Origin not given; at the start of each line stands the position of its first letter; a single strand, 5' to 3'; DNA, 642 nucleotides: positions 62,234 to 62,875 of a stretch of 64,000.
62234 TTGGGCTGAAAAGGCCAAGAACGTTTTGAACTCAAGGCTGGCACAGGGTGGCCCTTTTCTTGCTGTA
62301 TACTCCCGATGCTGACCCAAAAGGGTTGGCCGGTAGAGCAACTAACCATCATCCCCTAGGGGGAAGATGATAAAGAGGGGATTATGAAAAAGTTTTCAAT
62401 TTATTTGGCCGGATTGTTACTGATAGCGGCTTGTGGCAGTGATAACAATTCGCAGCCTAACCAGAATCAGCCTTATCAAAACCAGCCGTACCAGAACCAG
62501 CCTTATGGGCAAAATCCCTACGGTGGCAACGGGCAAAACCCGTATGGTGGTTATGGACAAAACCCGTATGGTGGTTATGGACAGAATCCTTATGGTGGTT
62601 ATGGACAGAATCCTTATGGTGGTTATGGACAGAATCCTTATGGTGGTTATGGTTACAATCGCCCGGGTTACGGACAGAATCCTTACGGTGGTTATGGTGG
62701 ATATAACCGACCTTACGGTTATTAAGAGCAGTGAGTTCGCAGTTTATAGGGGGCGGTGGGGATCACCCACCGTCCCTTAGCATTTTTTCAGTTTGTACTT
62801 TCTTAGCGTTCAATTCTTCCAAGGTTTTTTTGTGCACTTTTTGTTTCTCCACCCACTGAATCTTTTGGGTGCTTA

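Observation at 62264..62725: Tyr/Gly/Pro/Gln tandem-repeat lipoprotein with a putative sigma-54 promoter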

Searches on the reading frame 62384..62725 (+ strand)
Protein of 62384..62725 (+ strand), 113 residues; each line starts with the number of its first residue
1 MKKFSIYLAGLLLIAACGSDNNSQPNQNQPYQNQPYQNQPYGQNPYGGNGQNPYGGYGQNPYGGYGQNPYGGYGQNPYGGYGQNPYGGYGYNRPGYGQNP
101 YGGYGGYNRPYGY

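Call 6: search_protein_families(library=pfam, proteins=[window:62384-62722:+], max_evalue=0.1)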
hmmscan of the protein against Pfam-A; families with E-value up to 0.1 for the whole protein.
window:62384-62722:+ (113 aa): 0 families

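Call 7: find_homologous_proteins(query=window:62384-62722:+, max_evalue=0.01)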
Query window:62384-62722:+ (113 aa): 14 proteins with E <= 0.01 among 3322 candidates.
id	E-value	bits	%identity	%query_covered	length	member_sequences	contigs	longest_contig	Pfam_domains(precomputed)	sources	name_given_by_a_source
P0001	2.1e-17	82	67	82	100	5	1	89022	-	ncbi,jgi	jgi:hypothetical protein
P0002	5.3e-11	61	54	82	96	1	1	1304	-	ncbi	-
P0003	3.1e-10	58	72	58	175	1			-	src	-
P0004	2.5e-9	55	69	52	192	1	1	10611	PF13828.12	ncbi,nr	ncbi:MAG TPA: hypothetical protein VKB85_10830 [Propionibacteriaceae bacterium]|nr:hypothetical prot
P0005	6.9e-9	54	53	88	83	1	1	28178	-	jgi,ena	-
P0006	1.6e-6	46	69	52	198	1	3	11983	PF13828.12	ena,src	-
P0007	4.4e-6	45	52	88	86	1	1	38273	-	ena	-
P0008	7.7e-6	44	70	53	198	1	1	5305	PF13828.12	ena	-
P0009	1.6e-5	43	54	77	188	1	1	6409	-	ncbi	-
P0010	4.8e-5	41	52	82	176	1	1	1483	PF13828.12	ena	-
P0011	5.0e-5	41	57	53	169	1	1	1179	PF13828.12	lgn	-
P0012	4.6e-3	35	54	73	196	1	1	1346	PF13828.12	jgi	jgi:hypothetical protein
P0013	4.7e-3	35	54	73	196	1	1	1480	PF13828.12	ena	-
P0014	7.6e-3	34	78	20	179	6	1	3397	PF00226.37,PF07719.24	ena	-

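Call 11: find_encoding_contigs(protein=P0001, flank=6000, max_places=4)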
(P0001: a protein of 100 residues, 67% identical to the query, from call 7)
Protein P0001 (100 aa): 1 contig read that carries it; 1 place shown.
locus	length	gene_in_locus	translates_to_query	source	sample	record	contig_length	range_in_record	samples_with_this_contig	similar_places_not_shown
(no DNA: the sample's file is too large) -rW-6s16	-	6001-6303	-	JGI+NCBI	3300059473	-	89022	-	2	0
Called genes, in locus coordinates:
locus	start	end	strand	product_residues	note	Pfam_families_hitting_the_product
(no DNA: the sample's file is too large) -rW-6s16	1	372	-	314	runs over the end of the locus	PF13413:HTH_25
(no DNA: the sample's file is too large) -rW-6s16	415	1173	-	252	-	PF14559:TPR_19, PF23914:TPR_CcmH_CycH (weak), PF00515:TPR_1 (weak), PF07719:TPR_2 (weak), PF13424:TPR_12, PF13414:TPR_11 (weak), PF13432:TPR_16, PF13414:TPR_11, +14 more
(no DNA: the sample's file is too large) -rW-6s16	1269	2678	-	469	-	PF00069:Pkinase, PF07714:PK_Tyr_Ser-Thr, PF00498:FHA (weak)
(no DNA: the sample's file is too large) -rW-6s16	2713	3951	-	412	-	PF00092:VWA, PF13519:VWA_2, PF13768:VWA_3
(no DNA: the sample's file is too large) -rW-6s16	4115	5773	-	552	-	PF01464:SLT, PF27553:SLT_superhelical (weak)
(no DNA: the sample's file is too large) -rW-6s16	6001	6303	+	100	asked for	-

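Call 12: find_encoding_contigs(protein=P0005, flank=6000, max_places=3)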
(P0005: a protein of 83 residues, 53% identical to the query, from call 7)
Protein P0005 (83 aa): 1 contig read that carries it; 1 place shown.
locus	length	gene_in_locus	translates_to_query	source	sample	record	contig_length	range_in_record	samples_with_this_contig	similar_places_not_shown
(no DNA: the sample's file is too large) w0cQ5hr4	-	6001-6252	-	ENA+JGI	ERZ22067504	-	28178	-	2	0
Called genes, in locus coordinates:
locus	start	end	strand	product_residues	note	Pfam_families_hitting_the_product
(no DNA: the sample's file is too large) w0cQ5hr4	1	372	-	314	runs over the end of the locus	PF13413:HTH_25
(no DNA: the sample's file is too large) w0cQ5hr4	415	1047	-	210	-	PF14559:TPR_19, PF23914:TPR_CcmH_CycH (weak), PF00515:TPR_1 (weak), PF07719:TPR_2 (weak), PF13424:TPR_12, PF13414:TPR_11 (weak), PF13432:TPR_16, PF13414:TPR_11, +15 more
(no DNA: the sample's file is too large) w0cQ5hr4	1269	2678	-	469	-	PF00069:Pkinase, PF07714:PK_Tyr_Ser-Thr, PF00498:FHA (weak)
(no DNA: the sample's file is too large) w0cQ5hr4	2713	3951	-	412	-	PF00092:VWA, PF13519:VWA_2, PF13768:VWA_3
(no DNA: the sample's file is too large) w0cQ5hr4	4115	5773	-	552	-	PF01464:SLT, PF27553:SLT_superhelical (weak)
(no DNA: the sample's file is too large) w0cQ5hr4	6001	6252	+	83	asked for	-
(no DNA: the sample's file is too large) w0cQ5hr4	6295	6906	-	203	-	-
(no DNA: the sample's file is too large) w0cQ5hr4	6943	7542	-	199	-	PF00578:AhpC-TSA, PF08534:Redoxin, PF13098:Thioredoxin_2 (faint), PF00085:Thioredoxin (faint), PF13905:Thioredoxin_8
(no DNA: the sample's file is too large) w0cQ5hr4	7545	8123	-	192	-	PF01196:Ribosomal_L17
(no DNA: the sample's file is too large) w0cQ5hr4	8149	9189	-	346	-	PF01193:RNA_pol_L, PF01000:RNA_pol_A_bac, PF03118:RNA_pol_A_CTD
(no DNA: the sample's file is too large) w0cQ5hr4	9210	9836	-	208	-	PF00163:Ribosomal_S4, PF01479:S4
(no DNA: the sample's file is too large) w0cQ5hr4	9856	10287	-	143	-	PF00411:Ribosomal_S11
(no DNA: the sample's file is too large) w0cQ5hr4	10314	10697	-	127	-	PF00416:Ribosomal_S13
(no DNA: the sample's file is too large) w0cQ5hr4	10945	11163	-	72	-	PF01176:eIF-1a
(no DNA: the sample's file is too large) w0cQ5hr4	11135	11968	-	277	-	PF00557:Peptidase_M24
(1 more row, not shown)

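Call 13: find_encoding_contigs(protein=P0007, flank=6000, max_places=3)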
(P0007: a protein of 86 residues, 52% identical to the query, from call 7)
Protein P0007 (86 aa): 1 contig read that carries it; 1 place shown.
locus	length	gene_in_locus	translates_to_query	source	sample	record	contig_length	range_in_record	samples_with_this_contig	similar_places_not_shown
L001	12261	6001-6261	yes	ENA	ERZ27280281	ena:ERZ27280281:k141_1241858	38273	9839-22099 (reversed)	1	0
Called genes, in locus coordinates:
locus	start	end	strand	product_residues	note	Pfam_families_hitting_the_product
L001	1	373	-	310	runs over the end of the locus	PF13413:HTH_25, PF13464:RodZ_C (faint)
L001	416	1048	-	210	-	PF14559:TPR_19, PF00515:TPR_1 (weak), PF07719:TPR_2 (weak), PF13424:TPR_12, PF13414:TPR_11 (weak), PF13432:TPR_16, PF00515:TPR_1 (weak), PF13414:TPR_11, +13 more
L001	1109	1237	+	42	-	-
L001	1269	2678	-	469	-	PF00069:Pkinase, PF07714:PK_Tyr_Ser-Thr, PF00498:FHA (weak)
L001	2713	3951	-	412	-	PF00092:VWA, PF13519:VWA_2, PF13768:VWA_3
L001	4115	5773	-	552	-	PF01464:SLT, PF27553:SLT_superhelical (weak)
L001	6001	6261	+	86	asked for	-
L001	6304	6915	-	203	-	-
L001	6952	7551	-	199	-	PF00578:AhpC-TSA, PF08534:Redoxin, PF13098:Thioredoxin_2 (faint), PF00085:Thioredoxin (faint), PF13905:Thioredoxin_8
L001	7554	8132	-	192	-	PF01196:Ribosomal_L17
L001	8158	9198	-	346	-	PF01193:RNA_pol_L, PF01000:RNA_pol_A_bac, PF03118:RNA_pol_A_CTD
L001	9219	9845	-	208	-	PF00163:Ribosomal_S4, PF01479:S4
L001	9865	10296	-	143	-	PF00411:Ribosomal_S11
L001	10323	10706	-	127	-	PF00416:Ribosomal_S13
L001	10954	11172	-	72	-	PF01176:eIF-1a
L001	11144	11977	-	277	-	PF00557:Peptidase_M24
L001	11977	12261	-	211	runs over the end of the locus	PF00406:ADK, PF13207:AAA_17, PF05191:ADK_lid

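Call 18: find_encoding_contigs(protein=P0002, flank=2000, max_places=3)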
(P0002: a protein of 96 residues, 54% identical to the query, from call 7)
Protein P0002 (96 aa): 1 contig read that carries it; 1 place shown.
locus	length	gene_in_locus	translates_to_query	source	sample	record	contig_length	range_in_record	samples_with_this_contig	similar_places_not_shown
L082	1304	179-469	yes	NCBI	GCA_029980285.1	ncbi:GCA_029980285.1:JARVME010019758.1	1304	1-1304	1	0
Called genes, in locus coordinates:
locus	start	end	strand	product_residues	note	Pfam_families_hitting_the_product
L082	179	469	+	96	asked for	-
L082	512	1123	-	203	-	-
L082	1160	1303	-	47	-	?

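Call 19: find_encoding_contigs(protein=window:62384-62725:+, flank=3000, max_places=5)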
Protein window:62384-62725:+ (113 aa): 2 contigs read that carry it; 2 places shown.
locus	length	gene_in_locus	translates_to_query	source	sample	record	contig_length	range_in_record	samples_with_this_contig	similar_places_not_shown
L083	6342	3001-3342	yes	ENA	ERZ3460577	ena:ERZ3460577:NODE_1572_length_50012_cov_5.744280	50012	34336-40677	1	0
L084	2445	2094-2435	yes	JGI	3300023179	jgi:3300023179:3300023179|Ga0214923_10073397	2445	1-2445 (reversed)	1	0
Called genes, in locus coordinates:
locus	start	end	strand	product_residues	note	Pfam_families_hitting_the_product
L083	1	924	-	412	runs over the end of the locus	PF00092:VWA, PF13519:VWA_2, PF13768:VWA_3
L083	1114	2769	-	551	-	PF01464:SLT, PF27553:SLT_superhelical (weak)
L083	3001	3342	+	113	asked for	-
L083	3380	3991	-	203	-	-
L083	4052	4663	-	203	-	PF00578:AhpC-TSA, PF08534:Redoxin, PF13905:Thioredoxin_8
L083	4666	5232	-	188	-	PF01196:Ribosomal_L17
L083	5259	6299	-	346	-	PF01193:RNA_pol_L, PF01000:RNA_pol_A_bac, PF03118:RNA_pol_A_CTD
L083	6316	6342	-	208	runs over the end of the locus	PF00163:Ribosomal_S4, PF01479:S4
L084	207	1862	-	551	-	PF01464:SLT, PF27553:SLT_superhelical (weak)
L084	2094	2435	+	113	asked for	-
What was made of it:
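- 62384..62725 (+): Coding sequence of the 113-aa prolipoprotein, stop codon included. The identical protein sits on two other environmental contigs (call 19).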

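Call 21: list_cluster_members(proteins=[P0001, P0002, L083:5262-6299:-, L083:4669-5232:-, L001:8161-9198:-, L083:1117-2769:-, L083:3383-3991:-, window:62384-62722:+])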
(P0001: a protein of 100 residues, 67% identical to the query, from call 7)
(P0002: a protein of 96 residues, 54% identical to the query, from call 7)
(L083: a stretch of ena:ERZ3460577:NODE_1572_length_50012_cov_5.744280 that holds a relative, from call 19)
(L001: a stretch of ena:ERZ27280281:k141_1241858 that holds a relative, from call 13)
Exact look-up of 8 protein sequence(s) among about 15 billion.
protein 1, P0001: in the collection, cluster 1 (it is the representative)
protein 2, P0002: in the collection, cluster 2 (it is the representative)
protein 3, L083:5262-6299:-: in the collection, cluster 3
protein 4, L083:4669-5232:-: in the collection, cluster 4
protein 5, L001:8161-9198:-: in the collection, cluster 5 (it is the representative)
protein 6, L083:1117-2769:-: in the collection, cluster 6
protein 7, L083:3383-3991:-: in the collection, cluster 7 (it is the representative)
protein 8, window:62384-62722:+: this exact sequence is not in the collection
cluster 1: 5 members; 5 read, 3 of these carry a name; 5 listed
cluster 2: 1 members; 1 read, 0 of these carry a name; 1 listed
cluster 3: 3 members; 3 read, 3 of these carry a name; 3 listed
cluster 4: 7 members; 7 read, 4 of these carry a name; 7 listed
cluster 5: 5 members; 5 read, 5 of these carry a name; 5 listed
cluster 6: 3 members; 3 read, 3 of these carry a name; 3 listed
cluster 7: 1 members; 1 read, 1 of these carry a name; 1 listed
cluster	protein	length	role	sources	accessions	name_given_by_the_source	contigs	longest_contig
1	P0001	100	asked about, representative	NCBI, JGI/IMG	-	hypothetical protein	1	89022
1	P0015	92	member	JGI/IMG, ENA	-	hypothetical protein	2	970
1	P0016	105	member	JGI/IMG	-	hypothetical protein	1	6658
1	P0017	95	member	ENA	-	-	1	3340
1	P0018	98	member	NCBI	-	-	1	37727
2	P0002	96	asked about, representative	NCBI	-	-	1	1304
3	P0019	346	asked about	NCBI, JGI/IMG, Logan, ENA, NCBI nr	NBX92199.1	MAG: DNA-directed RNA polymerase subunit alpha [Proteobacteria bacterium] | DNA-directed RNA polymerase subunit alpha [Pseudomonadota bacterium]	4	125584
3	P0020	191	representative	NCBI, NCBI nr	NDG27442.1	MAG: DNA-directed RNA polymerase subunit alpha, partial [Proteobacteria bacterium] | DNA-directed RNA polymerase subunit alpha [Pseudomonadota bacterium]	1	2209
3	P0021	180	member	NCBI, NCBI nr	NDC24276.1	MAG: DNA-directed RNA polymerase subunit alpha, partial [Proteobacteria bacterium] | DNA-directed RNA polymerase subunit alpha [Pseudomonadota bacterium]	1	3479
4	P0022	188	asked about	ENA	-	-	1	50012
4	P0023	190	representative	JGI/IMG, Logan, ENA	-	-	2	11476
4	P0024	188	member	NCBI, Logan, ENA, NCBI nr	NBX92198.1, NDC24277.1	MAG: 50S ribosomal protein L17 [Proteobacteria bacterium] | 50S ribosomal protein L17 [Pseudomonadota bacterium]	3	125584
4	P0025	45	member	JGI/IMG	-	large subunit ribosomal protein L17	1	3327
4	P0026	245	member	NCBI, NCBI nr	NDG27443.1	MAG: 50S ribosomal protein L17 [Proteobacteria bacterium] | 50S ribosomal protein L17 [Pseudomonadota bacterium]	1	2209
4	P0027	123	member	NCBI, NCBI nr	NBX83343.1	50S ribosomal protein L17 [bacterium]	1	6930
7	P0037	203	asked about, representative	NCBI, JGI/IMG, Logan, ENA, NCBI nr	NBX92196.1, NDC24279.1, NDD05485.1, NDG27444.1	MAG: hypothetical protein EB078_11305 [Proteobacteria bacterium] | hypothetical protein [Pseudomonadota bacterium]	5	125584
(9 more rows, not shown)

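Call 27: find_related_loci(query=A4, collection=metagenome_contigs, flank=2500)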
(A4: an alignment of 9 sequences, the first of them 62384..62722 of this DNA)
Query A4 (113 aa) in metagenome_contigs; peptide patterns used: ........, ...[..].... (x = any residue, [..] = any of these).
455 stretches matched a pattern; 22 encode a relative of the query (tblastn E <= 1e-3); 22 distinct loci.
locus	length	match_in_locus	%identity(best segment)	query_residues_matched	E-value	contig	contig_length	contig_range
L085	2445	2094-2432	100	1-113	3e-62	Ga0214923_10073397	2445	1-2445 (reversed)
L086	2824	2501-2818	54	1-113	1e-15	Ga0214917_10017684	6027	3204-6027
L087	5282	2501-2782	64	1-102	2e-19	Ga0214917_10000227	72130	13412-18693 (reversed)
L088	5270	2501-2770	56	1-100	1e-11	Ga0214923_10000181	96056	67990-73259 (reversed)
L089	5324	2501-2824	42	11-109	2e-9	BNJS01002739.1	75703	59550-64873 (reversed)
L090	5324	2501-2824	42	11-109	2e-9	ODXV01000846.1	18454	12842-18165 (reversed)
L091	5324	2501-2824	42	11-109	2e-9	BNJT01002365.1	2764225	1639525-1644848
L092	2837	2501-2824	41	11-109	3e-9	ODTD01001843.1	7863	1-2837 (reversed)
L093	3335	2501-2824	41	11-109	3e-9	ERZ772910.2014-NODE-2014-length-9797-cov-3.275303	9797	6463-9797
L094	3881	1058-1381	41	11-109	7e-9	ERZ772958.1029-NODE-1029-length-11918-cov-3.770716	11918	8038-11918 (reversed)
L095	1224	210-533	40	11-109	3e-8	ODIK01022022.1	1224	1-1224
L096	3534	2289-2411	67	32-71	6e-8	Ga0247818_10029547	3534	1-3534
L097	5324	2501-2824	41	11-109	5e-8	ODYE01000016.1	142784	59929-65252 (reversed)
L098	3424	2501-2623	67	32-71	6e-8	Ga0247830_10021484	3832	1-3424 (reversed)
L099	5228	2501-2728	48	37-109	5e-8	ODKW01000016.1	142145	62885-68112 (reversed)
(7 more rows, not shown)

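Call 39: search_protein_representatives(alignment_id=A4)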
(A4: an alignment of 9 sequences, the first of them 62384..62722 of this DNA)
Query: 9 sequences, 95 profile positions. Proteins with E-value up to 0.001 (for the whole library): 4; up to 1e-10: 1; up to 1e-30: 1. The best 4 are listed.
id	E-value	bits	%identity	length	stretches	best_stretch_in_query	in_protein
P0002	2.9e-49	182.0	-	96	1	1-95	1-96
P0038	3.8e-08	50.2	-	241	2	35-86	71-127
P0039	3.8e-07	47.0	-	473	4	36-79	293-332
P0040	4.0e-06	43.7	-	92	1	32-72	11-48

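Call 41: find_homologous_proteins(query=P0037, max_evalue=0.001)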
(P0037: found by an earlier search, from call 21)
Query P0037 (203 aa): 6 proteins with E <= 0.001 among 266 candidates.
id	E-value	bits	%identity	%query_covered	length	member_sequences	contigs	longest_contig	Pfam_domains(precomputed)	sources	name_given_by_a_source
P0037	8.5e-117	405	100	100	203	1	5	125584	-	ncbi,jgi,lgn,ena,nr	ncbi:MAG: hypothetical protein EB078_11305 [Proteobacteria bacterium]|nr:hypothetical protein [Pseud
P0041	6.1e-64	233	63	93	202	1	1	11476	-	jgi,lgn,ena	-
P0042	1.0e-63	233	65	94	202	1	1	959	-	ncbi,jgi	jgi:hypothetical protein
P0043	4.3e-63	231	64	94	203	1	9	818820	-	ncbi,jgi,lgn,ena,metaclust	jgi:hypothetical protein|metaclust:\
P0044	8.6e-63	230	67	88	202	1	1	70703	-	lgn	-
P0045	5.0e-62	227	67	88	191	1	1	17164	-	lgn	-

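Call 43: find_encoding_contigs(protein=P0043, flank=3000, max_places=6)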
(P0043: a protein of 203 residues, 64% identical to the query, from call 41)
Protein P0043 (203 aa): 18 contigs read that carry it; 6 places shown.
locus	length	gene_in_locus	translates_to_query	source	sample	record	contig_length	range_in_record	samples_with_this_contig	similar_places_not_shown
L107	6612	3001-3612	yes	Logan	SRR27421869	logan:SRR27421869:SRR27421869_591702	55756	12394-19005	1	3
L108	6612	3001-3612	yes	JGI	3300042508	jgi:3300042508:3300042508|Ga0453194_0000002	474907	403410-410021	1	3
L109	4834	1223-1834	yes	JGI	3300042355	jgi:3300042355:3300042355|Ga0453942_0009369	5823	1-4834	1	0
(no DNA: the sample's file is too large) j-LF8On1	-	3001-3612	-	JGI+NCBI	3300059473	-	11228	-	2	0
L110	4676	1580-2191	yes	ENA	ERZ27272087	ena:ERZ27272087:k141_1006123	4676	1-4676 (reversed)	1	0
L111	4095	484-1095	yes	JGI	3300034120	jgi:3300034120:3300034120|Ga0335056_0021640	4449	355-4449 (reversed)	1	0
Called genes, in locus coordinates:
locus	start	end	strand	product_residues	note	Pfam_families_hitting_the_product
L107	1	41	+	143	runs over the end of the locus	PF00411:Ribosomal_S11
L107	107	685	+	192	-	PF00163:Ribosomal_S4, PF01479:S4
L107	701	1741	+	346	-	PF01193:RNA_pol_L, PF01000:RNA_pol_A_bac, PF03118:RNA_pol_A_CTD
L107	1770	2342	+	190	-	PF01196:Ribosomal_L17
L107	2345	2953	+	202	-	PF00578:AhpC-TSA, PF08534:Redoxin, PF13905:Thioredoxin_8 (faint)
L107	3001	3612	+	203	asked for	-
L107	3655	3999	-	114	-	-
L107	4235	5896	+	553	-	PF01464:SLT, PF27553:SLT_superhelical (weak)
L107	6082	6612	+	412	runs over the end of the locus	PF00092:VWA, PF13519:VWA_2, PF13768:VWA_3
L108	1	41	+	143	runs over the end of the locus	PF00411:Ribosomal_S11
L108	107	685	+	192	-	PF00163:Ribosomal_S4, PF01479:S4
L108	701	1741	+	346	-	PF01193:RNA_pol_L, PF01000:RNA_pol_A_bac, PF03118:RNA_pol_A_CTD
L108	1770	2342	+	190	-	PF01196:Ribosomal_L17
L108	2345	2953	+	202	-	PF00578:AhpC-TSA, PF08534:Redoxin, PF13905:Thioredoxin_8 (faint)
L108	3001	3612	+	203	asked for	-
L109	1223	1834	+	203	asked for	-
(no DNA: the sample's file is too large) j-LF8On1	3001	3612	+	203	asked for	-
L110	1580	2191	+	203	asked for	-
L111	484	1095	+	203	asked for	-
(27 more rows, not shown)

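Call 44: find_encoding_contigs(protein=P0044, flank=3000, max_places=3)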
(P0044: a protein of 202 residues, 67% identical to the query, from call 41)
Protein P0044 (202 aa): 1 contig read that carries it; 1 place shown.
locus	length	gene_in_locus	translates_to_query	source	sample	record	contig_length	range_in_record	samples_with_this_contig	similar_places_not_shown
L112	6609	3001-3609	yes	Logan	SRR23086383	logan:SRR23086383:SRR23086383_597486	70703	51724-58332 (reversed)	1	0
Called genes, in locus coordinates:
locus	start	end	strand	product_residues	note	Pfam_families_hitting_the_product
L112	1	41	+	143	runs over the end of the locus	PF00411:Ribosomal_S11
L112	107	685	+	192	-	PF00163:Ribosomal_S4, PF01479:S4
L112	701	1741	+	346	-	PF01193:RNA_pol_L, PF01000:RNA_pol_A_bac, PF03118:RNA_pol_A_CTD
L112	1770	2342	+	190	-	PF01196:Ribosomal_L17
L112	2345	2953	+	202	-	PF00578:AhpC-TSA, PF00085:Thioredoxin (faint), PF08534:Redoxin, PF13905:Thioredoxin_8 (weak)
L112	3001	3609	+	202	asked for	-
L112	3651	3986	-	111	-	-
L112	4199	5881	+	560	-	PF01464:SLT, PF27553:SLT_superhelical (weak)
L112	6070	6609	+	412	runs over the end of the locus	PF00092:VWA, PF13519:VWA_2, PF13768:VWA_3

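Call 45: find_encoding_contigs(protein=P0045, flank=3000, max_places=3)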
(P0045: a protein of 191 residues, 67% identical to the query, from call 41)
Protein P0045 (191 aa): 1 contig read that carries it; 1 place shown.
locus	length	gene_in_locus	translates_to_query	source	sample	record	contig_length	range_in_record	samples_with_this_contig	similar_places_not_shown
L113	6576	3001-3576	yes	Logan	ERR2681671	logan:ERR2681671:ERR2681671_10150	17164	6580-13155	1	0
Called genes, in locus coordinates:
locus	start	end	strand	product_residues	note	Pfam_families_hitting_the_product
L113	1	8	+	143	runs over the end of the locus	PF00411:Ribosomal_S11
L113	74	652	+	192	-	PF00163:Ribosomal_S4, PF01479:S4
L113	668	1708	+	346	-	PF01193:RNA_pol_L, PF01000:RNA_pol_A_bac, PF03118:RNA_pol_A_CTD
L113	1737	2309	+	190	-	PF01196:Ribosomal_L17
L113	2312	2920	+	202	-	PF00578:AhpC-TSA, PF00085:Thioredoxin (faint), PF08534:Redoxin, PF13905:Thioredoxin_8 (weak)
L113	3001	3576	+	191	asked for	-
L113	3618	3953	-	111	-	-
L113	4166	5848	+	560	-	PF01464:SLT, PF27553:SLT_superhelical (weak)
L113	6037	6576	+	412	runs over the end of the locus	PF00092:VWA, PF13519:VWA_2, PF13768:VWA_3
